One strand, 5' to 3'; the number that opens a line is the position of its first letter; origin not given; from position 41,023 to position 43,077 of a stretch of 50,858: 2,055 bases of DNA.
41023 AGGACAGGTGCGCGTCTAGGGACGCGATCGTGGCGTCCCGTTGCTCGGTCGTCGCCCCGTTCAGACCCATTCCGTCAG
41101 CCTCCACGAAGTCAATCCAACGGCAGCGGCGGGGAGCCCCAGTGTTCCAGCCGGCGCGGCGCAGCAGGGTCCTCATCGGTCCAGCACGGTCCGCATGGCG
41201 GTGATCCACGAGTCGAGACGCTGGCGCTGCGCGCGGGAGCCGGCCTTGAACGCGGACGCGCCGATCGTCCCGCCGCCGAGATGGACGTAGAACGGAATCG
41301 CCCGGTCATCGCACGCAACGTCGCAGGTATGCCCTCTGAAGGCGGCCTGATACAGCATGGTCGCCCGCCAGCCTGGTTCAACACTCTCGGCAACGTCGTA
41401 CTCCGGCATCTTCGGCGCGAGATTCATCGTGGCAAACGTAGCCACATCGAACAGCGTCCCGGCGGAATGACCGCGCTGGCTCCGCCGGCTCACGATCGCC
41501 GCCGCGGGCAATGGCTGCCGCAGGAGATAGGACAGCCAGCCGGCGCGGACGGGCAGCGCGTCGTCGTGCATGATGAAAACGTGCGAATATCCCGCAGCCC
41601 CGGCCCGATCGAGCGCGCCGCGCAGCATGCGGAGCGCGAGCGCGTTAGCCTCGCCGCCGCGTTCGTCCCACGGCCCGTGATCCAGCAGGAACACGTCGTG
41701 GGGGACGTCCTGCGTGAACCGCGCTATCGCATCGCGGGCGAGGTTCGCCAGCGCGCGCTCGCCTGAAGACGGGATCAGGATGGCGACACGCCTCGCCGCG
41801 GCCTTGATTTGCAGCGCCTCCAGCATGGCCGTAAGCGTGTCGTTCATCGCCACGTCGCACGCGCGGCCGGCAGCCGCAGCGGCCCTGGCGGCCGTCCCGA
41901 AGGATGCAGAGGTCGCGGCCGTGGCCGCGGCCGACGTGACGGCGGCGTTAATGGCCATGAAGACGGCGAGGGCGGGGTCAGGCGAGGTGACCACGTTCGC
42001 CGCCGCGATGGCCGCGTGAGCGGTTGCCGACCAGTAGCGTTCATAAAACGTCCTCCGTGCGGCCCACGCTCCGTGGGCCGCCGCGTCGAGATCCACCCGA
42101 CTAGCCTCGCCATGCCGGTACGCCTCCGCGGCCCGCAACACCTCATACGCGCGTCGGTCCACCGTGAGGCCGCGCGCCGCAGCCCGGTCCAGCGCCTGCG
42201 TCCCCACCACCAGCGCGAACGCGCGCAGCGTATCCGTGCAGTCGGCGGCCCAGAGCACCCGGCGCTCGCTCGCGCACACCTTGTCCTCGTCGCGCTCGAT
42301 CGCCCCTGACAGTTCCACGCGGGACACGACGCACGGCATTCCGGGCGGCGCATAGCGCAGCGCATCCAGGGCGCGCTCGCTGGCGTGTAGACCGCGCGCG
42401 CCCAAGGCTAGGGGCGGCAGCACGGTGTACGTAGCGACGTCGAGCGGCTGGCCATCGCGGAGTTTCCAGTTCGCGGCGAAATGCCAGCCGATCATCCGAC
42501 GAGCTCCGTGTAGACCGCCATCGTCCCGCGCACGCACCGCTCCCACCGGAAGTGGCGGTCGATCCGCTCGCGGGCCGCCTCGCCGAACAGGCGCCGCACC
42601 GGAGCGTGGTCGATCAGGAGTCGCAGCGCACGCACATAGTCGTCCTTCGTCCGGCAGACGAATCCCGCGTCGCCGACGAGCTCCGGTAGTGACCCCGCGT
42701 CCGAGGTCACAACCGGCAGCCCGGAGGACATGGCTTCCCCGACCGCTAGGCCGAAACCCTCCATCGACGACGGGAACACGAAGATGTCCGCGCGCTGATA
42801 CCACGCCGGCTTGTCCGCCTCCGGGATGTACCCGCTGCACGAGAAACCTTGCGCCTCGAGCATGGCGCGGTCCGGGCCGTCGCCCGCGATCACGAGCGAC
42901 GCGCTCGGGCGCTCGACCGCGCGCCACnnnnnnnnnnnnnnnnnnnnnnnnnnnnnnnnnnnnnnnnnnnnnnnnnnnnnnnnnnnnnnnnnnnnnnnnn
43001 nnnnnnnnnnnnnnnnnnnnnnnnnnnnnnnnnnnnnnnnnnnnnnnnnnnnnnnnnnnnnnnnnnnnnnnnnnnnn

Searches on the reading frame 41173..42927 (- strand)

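Call 64: search_protein_families(library=pfam, proteins=[window:41173-42927:-], max_evalue=0.01)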
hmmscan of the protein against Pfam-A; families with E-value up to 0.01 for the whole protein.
window:41173-42927:- (584 aa): 1 family
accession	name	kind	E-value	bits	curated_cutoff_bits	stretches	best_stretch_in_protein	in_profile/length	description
PF24703.2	DUF7666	-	1.2e-06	29.4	27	1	174-233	31-92/95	Domain of unknown function (DUF7666)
